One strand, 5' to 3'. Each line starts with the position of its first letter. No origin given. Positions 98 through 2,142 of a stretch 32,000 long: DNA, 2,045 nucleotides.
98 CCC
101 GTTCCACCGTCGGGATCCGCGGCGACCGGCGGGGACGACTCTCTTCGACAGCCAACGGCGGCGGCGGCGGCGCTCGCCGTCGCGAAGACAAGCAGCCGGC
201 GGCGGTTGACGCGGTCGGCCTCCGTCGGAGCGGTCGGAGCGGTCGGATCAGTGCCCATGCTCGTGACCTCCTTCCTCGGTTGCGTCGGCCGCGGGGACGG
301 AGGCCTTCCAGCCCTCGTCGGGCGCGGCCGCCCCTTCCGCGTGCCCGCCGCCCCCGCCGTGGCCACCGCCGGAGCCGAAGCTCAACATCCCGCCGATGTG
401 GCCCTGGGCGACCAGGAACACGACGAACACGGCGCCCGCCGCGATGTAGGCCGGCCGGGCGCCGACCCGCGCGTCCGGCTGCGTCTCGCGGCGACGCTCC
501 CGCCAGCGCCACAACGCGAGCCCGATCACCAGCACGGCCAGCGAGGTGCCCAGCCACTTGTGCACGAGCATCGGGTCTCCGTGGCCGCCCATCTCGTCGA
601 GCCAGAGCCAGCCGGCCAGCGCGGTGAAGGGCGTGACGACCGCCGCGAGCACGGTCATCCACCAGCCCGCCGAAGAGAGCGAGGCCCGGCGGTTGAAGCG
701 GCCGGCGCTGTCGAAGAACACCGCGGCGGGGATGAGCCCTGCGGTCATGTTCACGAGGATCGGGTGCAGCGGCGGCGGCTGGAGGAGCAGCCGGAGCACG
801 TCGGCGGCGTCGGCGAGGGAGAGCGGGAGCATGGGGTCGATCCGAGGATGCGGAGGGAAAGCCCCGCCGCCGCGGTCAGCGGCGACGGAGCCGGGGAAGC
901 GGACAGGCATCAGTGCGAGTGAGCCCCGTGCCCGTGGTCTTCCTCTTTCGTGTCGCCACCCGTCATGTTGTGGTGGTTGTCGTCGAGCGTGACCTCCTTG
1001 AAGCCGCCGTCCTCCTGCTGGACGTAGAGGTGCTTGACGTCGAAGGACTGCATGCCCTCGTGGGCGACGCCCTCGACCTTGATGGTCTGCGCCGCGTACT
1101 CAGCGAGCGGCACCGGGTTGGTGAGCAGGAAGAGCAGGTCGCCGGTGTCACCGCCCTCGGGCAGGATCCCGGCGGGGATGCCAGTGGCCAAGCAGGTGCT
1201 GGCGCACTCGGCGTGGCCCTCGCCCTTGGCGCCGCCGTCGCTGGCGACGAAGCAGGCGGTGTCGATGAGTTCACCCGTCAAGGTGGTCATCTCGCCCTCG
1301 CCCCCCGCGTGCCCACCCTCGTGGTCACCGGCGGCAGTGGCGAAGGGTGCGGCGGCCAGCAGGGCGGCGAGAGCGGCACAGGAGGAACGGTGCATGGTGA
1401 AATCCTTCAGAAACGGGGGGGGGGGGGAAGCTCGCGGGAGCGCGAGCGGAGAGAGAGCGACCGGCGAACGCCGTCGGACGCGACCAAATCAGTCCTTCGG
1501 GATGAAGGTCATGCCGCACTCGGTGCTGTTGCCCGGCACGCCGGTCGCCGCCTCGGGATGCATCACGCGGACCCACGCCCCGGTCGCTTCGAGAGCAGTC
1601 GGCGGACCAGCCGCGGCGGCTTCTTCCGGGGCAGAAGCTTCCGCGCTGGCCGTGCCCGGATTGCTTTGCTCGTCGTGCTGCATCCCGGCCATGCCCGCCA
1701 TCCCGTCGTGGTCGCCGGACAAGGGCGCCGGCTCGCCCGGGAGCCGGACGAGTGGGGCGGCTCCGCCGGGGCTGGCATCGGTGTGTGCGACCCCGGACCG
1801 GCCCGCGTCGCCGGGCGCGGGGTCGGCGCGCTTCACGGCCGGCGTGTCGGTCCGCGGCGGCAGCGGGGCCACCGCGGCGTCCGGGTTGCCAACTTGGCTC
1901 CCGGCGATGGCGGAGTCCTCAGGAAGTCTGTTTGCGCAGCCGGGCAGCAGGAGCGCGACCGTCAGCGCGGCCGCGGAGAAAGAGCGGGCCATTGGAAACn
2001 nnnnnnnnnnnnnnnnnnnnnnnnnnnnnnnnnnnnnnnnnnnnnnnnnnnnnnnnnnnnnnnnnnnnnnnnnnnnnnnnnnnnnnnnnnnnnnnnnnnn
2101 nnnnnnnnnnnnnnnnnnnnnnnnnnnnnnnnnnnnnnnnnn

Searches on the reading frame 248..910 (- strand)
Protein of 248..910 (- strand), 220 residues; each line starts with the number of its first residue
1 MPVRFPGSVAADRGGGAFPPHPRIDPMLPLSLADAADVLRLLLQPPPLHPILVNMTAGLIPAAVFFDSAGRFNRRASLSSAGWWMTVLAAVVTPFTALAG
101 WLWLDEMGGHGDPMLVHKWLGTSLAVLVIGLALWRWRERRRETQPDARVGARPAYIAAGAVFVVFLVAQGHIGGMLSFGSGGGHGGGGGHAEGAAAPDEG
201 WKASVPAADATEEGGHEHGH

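Call 3: search_protein_families(library=pfam, proteins=[window:248-910:-], max_evalue=0.01)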
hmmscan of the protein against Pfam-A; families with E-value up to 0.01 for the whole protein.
window:248-910:- (220 aa): 1 family
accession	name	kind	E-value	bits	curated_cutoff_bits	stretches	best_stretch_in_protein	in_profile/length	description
PF09990.14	DUF2231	-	7.4e-20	71.9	26.4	1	46-181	2-134/139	Predicted membrane protein (DUF2231)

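Call 4: search_protein_families(library=ncbifam, proteins=[window:248-910:-], max_evalue=0.01)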
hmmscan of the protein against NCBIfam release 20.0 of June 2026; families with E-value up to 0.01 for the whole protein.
window:248-910:- (220 aa): 1 family
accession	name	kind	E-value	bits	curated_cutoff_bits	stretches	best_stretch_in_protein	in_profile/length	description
NF038216.1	ABZJ_00895_fam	subfamily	0.0044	16.9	33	1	51-136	36-122/134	ABZJ_00895 family protein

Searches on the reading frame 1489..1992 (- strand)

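Call 3: search_protein_families(library=pfam, proteins=[window:1489-1992:-], max_evalue=0.01)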
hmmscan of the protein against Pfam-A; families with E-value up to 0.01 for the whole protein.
window:1489-1992:- (167 aa): 1 family
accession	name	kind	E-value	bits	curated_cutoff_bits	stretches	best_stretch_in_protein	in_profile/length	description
PF19335.5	HMBD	-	0.0015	18.9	23.6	1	144-166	6-28/28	Heavy metal binding domain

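Call 4: search_protein_families(library=ncbifam, proteins=[window:1489-1992:-], max_evalue=0.01)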
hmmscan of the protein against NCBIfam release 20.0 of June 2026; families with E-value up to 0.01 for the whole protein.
window:1489-1992:- (167 aa): 0 families
